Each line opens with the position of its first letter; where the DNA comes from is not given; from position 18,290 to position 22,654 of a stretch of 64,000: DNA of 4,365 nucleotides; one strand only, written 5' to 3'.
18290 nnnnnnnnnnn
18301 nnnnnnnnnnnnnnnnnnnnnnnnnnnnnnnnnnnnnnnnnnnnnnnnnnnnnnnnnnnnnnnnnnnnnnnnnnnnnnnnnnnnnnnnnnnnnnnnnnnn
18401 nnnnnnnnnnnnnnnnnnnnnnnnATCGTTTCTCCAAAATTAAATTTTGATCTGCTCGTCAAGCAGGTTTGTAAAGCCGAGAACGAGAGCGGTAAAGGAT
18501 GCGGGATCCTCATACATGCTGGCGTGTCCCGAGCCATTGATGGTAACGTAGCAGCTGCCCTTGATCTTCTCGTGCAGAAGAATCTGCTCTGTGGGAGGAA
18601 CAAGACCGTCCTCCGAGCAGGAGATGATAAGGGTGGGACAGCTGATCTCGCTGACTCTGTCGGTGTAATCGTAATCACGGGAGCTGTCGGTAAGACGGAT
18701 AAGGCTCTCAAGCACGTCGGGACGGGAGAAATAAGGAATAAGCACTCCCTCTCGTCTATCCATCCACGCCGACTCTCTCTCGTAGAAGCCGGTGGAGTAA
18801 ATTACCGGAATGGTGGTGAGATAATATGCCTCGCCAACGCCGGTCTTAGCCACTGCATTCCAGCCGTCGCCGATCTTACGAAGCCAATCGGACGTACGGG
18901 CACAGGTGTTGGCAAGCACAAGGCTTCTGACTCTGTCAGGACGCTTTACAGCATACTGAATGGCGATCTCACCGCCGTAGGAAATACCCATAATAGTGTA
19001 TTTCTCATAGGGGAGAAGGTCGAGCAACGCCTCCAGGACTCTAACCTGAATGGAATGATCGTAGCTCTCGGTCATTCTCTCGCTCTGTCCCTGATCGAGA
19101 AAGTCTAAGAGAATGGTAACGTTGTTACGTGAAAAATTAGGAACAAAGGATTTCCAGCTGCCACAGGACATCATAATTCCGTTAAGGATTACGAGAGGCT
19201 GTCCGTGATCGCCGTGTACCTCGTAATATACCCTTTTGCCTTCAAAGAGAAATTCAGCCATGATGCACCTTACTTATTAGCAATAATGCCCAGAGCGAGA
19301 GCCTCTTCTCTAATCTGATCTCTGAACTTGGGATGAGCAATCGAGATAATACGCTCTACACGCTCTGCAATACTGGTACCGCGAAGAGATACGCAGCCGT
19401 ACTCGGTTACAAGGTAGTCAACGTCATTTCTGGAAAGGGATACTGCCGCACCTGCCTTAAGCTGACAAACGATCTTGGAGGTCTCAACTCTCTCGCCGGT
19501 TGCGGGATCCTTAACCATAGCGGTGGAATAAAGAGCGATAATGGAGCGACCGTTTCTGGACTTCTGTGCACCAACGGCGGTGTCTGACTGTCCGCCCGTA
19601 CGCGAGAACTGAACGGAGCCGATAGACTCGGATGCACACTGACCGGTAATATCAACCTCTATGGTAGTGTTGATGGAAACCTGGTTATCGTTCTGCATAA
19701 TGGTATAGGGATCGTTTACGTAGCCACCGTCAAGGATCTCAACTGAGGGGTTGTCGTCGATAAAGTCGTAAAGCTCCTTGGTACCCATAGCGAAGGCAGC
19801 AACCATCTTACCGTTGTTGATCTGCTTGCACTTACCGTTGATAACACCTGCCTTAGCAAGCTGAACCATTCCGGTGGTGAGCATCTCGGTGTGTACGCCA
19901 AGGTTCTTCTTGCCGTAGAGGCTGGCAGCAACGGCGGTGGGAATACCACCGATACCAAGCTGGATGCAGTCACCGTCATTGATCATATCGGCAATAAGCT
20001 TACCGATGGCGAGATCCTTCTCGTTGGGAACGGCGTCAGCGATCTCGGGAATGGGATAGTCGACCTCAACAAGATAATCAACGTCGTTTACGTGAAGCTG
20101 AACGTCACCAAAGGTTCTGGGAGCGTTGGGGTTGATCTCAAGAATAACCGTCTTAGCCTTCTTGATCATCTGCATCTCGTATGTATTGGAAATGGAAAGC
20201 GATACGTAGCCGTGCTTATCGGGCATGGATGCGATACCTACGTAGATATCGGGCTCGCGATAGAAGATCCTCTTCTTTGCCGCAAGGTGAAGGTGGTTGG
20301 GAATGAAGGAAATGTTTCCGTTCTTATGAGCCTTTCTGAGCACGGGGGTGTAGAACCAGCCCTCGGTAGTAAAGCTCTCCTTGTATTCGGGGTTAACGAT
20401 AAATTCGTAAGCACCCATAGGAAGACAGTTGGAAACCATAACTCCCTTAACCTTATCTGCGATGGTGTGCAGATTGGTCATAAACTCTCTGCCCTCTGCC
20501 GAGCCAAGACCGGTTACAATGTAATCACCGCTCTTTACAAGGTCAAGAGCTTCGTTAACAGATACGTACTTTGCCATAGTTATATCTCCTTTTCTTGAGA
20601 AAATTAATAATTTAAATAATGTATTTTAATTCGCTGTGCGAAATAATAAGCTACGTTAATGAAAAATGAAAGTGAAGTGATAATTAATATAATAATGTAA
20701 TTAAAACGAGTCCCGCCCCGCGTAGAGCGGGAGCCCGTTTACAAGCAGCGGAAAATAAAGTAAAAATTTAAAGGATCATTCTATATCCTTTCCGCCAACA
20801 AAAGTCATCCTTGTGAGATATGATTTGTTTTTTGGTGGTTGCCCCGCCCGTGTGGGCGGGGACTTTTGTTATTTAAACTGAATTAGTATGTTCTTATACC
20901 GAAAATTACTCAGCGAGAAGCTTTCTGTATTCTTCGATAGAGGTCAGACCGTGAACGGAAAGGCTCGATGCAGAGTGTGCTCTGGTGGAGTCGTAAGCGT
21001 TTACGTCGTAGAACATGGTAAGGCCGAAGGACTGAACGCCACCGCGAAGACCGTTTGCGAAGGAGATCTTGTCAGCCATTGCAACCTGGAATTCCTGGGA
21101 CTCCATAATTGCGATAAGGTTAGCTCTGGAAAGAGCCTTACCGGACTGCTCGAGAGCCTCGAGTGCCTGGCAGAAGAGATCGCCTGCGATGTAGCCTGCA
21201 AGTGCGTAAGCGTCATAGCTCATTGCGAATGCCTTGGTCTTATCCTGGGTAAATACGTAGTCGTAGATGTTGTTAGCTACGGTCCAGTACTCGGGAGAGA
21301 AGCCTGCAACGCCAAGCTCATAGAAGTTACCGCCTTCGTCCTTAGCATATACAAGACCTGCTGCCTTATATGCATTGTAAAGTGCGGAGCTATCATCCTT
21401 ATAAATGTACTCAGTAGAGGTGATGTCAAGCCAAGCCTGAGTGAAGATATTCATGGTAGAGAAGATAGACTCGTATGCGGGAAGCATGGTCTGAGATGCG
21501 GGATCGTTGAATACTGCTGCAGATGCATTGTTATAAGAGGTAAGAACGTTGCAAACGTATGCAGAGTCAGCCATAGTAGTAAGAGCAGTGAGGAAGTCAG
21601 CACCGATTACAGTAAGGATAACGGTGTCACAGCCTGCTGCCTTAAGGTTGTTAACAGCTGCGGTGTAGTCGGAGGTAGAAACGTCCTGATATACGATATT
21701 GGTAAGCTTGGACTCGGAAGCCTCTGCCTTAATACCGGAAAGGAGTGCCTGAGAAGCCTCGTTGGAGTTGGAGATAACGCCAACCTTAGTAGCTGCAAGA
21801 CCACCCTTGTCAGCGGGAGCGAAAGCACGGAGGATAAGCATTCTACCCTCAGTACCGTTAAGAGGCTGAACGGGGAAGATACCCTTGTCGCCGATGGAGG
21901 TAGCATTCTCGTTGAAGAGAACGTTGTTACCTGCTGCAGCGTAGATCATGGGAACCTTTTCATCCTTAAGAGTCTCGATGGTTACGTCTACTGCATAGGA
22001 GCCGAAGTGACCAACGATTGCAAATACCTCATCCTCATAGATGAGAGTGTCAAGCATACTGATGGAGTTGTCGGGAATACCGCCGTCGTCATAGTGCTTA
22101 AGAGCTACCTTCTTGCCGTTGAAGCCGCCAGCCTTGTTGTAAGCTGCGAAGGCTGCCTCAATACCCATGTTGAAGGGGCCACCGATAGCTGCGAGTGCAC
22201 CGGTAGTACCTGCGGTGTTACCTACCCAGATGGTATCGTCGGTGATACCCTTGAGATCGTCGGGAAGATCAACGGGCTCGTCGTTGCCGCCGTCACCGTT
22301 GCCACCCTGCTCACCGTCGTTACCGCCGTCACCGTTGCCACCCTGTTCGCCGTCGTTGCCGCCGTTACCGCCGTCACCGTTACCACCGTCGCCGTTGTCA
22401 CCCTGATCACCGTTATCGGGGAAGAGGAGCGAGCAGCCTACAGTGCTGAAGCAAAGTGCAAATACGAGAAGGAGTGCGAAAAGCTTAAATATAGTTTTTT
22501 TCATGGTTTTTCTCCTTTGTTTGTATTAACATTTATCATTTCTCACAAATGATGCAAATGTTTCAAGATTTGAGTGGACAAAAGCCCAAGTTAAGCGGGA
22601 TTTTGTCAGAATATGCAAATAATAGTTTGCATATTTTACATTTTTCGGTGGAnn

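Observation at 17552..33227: Fifteen co-directional genes joining an all-(R)-stereochemistry C4 acyl-CoA module to a Liv-type ABC importer, a CoA-transferase and two esterases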

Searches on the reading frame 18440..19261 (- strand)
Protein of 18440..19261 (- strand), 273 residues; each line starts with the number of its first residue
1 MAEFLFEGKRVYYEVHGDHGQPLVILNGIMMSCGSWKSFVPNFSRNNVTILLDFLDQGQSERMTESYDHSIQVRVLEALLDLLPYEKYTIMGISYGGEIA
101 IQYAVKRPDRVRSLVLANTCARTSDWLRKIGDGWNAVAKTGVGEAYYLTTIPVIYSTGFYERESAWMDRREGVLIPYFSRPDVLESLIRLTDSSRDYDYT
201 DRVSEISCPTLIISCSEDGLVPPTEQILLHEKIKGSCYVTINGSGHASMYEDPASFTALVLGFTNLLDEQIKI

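Call 4: search_protein_families(library=pfam, proteins=[window:18440-19261:-])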
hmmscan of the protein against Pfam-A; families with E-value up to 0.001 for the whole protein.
window:18440-19261:- (273 aa): 4 families
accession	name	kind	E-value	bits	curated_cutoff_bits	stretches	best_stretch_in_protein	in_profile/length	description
PF00561.26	Abhydrolase_1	-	4e-23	82.8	25.8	1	22-253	2-245/245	alpha/beta hydrolase fold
PF12697.13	Abhydrolase_6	-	5.5e-14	53.8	26.3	1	23-256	1-214/217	Alpha/beta hydrolase family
PF12146.15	Hydrolase_4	-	7.9e-10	38.9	27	1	23-251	7-237/239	Serine aminopeptidase, S33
PF03096.20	Ndr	-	1.8e-05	24.1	23.3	1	76-254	89-266/283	Ndr family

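Call 6: search_protein_families(library=ncbifam, proteins=[window:18440-19261:-])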
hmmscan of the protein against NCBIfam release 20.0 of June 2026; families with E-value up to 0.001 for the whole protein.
window:18440-19261:- (273 aa): 35 families (the best 25 are shown)
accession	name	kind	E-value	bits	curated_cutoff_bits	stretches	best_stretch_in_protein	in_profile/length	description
TIGR02427.1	protocat_pcaD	equivalog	3.5e-31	108.5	255.85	1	10-263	1-249/251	3-oxoadipate enol-lactonase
NF051488.1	bifunc_PcaDC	exception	3.9e-25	88.8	390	1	12-264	3-250/375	bifunctional 3-oxoadipate enol-lactonase/4-carboxymuconolactone decarboxylase PcaDC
TIGR01250.1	pro_imino_pep_2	subfamily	4.6e-25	88.8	167.65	2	194-263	218-286/288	proline iminopeptidase-family hydrolase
NF045948.1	ProImpepThrmp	equivalog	2.1e-21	76.6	500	2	190-264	214-287/291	proline iminopeptidase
TIGR03611.1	RutD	equivalog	1.7e-18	67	238.5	1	13-263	3-254/258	pyrimidine utilization protein D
NF051487.1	bifunc_PcaCD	exception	3.7e-18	65.8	430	1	20-264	172-411/413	bifunctional 4-carboxymuconolactone decarboxylase/3-oxoadipate enol-lactonase PcaCD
TIGR03695.1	menH_SHCHC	equivalog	4.1e-17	62.4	208.55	1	21-119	3-104/252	2-succinyl-6-hydroxy-2,4-cyclohexadiene-1-carboxylate synthase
NF045945.1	ProImpepLactob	equivalog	4.5e-17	62.5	400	2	6-127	10-139/293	proline iminopeptidase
TIGR01738.1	bioH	equivalog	9.6e-16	58.1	206.95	2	194-263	175-244/245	pimeloyl-ACP methyl ester esterase BioH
NF052610.1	macro_16_ester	equivalog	1.2e-15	57.7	420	2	196-253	212-269/281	alpha/beta fold macrolide esterase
NF002938.0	PRK03592.1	equivalog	3.2e-15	56.2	241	1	7-126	18-136/298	haloalkane dehalogenase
NF050089.1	i_nPHAscl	equivalog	3.8e-15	55.7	300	1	7-120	5-118/288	intracellular short-chain-length polyhydroxyalkanoate depolymerase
NF041759.1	mac_hydro_EstT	equivalog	6e-15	55.1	450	2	178-254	191-267/278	macrolide hydrolase EstT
NF011457.0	PRK14875.1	equivalog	4.8e-13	48.8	307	1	7-117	118-229/372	acetoin dehydrogenase dihydrolipoyllysine-residue acetyltransferase subunit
NF033124.1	estX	equivalog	3.9e-12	45.9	600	1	198-253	213-268/280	macrolide esterase EstX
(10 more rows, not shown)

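Call 16: search_solved_structures(query=window:18440-19261:-, max_evalue=0.001)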
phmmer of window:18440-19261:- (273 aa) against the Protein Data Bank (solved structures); distinct sequences matched with E-value up to 0.001: 195 (the best 60 are shown).
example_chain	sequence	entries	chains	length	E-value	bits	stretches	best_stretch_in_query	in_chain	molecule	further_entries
4q3l_A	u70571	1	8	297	8.3e-78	264.6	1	4-265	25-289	MGS-M2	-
5egn_A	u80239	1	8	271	1.4e-16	63.9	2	7-117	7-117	Esterase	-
1xqv_A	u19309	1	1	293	1.5e-14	57.2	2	189-263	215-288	Proline iminopeptidase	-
1xrq_A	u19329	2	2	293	1.5e-14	57.2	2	189-263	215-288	Proline iminopeptidase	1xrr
1xrm_A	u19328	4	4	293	1.6e-14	57.1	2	189-263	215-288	Proline iminopeptidase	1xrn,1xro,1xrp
1xrl_A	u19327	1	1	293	1.7e-14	57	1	41-263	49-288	Proline iminopeptidase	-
1mt3_A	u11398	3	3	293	1.7e-14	57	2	189-263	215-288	Proline iminopeptidase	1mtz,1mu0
1xqw_A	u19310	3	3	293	4.5e-14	55.6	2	189-263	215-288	Proline iminopeptidase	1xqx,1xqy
6eb3_A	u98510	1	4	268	3.2e-13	52.8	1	7-249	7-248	Est1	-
8v16_C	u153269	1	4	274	3.4e-13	52.7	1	7-249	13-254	Esterase 1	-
9ijk_A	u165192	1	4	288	1.3e-12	50.9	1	10-263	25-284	2-hydroxy-6-oxononadienedioate/2-hydroxy-6-oxononatrienedioate hydrolase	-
1u2e_A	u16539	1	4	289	1.3e-12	50.9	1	10-263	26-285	2-hydroxy-6-ketonona-2,4-dienedioic acid hydrolase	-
2xmz_A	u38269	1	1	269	1.8e-11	47.1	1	12-264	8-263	HYDROLASE, ALPHA/BETA HYDROLASE FOLD FAMILY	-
3v48_A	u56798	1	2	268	2.1e-11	46.9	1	24-267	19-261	Putative aminoacrylate hydrolase RutD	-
11tv_D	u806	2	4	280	4.5e-11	45.8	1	196-258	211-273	alpha/beta-hydrolase macrolide esterase EstX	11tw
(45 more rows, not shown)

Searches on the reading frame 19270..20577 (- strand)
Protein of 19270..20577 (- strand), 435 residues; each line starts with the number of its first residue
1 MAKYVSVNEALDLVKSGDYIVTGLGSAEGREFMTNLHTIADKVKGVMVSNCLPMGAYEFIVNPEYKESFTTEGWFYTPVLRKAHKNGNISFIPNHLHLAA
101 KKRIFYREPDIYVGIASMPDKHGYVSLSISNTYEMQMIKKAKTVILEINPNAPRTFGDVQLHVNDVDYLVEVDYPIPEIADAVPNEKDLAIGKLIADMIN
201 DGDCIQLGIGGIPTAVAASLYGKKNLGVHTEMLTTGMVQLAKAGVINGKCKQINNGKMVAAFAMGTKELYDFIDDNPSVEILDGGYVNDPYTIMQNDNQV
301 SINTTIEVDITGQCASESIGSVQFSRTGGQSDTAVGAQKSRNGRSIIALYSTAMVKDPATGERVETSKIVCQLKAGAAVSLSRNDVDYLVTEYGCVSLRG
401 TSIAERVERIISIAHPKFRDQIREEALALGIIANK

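Call 4: search_protein_families(library=pfam, proteins=[window:19270-20577:-])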
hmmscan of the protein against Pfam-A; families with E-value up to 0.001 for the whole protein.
window:19270-20577:- (435 aa): 3 families
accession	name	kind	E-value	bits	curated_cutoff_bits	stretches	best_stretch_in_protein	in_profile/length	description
PF13336.12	AcetylCoA_hyd_C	-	1.9e-55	187.4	23.7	1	265-426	1-154/154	Acetyl-CoA hydrolase/transferase C-terminal domain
PF02550.21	AcetylCoA_hydro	-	4e-09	37.2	24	1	77-173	92-190/198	Acetyl-CoA hydrolase/transferase N-terminal domain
PF00455.28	DeoRC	-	0.00017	22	31.8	1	190-235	8-53/160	DeoR C terminal sensor domain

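Call 6: search_protein_families(library=ncbifam, proteins=[window:19270-20577:-])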
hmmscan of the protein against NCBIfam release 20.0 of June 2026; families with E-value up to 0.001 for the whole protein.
window:19270-20577:- (435 aa): 5 families
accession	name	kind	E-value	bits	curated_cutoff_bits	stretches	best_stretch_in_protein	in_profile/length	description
TIGR03948.1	butyr_acet_CoA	equivalog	2.6e-87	293.5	674.8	1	3-430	9-438/445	butyryl-CoA:acetate CoA-transferase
TIGR03458.1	YgfH_subfam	subfamily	7.1e-19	67.8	658.7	1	187-424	241-457/489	succinate CoA transferase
NF053853.1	ScActCoATferScpC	equivalog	2.8e-16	59.3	500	1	203-424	257-461/493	succinyl-CoA:acetate CoA-transferase ScpC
NF053666.1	BtrAceCoATfers1341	equivalog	3.5e-13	49.3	740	1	204-424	253-457/492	butyryl-CoA:acetate CoA transferase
TIGR02428.1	pcaJ_scoB_fam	subfamily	3.8e-05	23.2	243.55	1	191-339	6-136/207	3-oxoacid CoA-transferase subunit B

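Call 14: search_solved_structures(query=window:19270-20577:-, max_evalue=0.001)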
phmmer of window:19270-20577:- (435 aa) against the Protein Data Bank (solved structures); distinct sequences matched with E-value up to 0.001: 20.
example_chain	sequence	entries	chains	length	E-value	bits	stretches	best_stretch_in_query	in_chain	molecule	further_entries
3gk7_A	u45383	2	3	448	4.5e-96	325.3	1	6-425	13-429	4-Hydroxybutyrate CoA-transferase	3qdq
3eh7_A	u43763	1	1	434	1.6e-89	303.7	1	3-424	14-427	4-hydroxybutyrate CoA-transferase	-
3d3u_A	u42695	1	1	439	2.8e-84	286.4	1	6-425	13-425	4-hydroxybutyrate CoA-transferase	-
9vag_F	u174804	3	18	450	7.2e-81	275.2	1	3-432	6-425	4-hydroxybutyrate coenzyme A transferase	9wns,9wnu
2oas_A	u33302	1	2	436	2.5e-76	260.3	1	9-427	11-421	4-hydroxybutyrate coenzyme A transferase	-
3qli_A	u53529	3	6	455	1.4e-72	248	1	88-428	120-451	Coenzyme A transferase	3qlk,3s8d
4n8h_A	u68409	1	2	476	1.4e-72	247.9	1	88-428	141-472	4-hydroxybutyrate coenzyme A transferase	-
4n8j_A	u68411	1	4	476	1.5e-72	247.9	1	88-428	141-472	Putative 4-hydroxybutyrate coenzyme A transferase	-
4n8i_A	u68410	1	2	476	2e-72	247.4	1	89-428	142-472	4-hydroxybutyrate coenzyme A transferase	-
4n8l_A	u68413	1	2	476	4.1e-72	246.4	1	88-428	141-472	Putative 4-hydroxybutyrate coenzyme A transferase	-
4n8k_A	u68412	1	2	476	1.1e-71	245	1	88-428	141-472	Putative 4-hydroxybutyrate coenzyme A transferase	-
2g39_A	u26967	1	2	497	1.9e-08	36.7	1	199-421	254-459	Acetyl-CoA hydrolase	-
2nvv_A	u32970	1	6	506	2.3e-06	29.8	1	201-431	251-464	Acetyl-CoA hydrolase/transferase family protein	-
8dh7_B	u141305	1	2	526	2.1e-05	26.7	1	205-420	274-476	Acetyl-CoA hydrolase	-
4eud_A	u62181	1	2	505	0.00017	23.7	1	205-423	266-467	Succinyl-CoA:acetate coenzyme A transferase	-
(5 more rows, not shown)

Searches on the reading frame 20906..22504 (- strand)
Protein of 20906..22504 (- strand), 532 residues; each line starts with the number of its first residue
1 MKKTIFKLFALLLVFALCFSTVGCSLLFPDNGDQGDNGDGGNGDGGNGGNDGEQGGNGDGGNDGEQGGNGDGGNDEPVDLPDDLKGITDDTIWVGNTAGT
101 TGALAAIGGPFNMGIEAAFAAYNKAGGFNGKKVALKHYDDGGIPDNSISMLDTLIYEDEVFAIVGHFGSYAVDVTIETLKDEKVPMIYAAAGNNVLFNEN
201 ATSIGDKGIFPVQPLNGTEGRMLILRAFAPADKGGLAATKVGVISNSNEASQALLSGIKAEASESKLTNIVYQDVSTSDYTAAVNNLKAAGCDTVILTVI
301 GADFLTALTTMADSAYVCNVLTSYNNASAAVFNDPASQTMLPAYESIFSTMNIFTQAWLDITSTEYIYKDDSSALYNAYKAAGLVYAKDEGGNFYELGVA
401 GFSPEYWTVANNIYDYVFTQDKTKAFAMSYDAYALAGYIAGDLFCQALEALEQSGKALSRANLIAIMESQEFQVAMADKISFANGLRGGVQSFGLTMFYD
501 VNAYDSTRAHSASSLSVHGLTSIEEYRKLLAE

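Call 4: search_protein_families(library=pfam, proteins=[window:20906-22504:-])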
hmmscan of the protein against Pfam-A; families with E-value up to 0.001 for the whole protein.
window:20906-22504:- (532 aa): 2 families
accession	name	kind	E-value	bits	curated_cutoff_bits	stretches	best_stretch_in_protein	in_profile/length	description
PF13458.12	Peripla_BP_6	-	6e-32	112.1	31.7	1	92-357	2-253/343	Periplasmic binding protein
PF13433.12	Peripla_BP_5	-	7.4e-07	29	27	1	98-172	7-81/363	Periplasmic binding protein domain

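Call 6: search_protein_families(library=ncbifam, proteins=[window:20906-22504:-])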
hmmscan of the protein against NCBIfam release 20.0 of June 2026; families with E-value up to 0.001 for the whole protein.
window:20906-22504:- (532 aa): 1 family
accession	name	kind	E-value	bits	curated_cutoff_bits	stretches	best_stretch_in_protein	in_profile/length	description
NF011933.0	PRK15404.1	subfamily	1.5e-10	40.7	477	1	89-295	24-221/370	high-affinity branched-chain amino acid ABC transporter substrate-binding protein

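Call 21: search_solved_structures(query=window:20906-22504:-, max_evalue=0.01)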
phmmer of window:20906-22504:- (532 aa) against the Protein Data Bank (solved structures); distinct sequences matched with E-value up to 0.01: 21.
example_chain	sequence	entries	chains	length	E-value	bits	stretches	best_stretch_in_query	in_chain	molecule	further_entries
4n0q_A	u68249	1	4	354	2.9e-11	46.1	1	92-296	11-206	Leu/Ile/Val-binding protein homolog 3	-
3ip5_A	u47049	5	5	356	3e-08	36.1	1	98-296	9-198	ABC transporter, substrate binding protein (Amino acid)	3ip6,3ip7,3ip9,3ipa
4q6w_A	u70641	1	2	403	4.2e-07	32.3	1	87-338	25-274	Putative leu/ile/val-binding protein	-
3ipc_A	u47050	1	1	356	4.6e-07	32.2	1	98-296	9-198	ABC transporter, substrate binding protein (Amino acid)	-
4mpt_A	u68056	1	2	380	7.5e-07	31.5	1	90-338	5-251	Putative leu/ile/val-binding protein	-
2liv_A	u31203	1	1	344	6.3e-05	25.2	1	97-191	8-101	LEUCINE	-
1z15_A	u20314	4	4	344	8.5e-05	24.7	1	97-191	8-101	Leu/Ile/Val-binding protein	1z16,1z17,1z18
7ylt_B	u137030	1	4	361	8.6e-05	24.7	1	94-193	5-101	Putative ABC transporter, substrate-binding protein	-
4ey3_A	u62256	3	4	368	9.7e-05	24.5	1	89-198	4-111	Twin-arginine translocation pathway signal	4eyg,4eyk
4m88_A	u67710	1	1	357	0.00014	24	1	92-180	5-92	Extracellular ligand-binding receptor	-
4gnr_A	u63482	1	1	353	0.00034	22.7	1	87-193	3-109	ABC transporter substrate-binding protein-branched chain amino acid transport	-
4n03_A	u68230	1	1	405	0.0016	20.5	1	81-195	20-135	ABC-type branched-chain amino acid transport systems periplasmic component-like protein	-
4evs_A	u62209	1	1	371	0.0016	20.5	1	90-295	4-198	PUTATIVE ABC TRANSPORTER SUBUNIT, SUBSTRATE-BINDING COMPONENT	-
8q52_A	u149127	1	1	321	0.0021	20.2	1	94-196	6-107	Leucine-specific-binding protein,Chemotaxis protein CheY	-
1usg_A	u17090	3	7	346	0.0021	20.1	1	96-197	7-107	LEUCINE-SPECIFIC BINDING PROTEIN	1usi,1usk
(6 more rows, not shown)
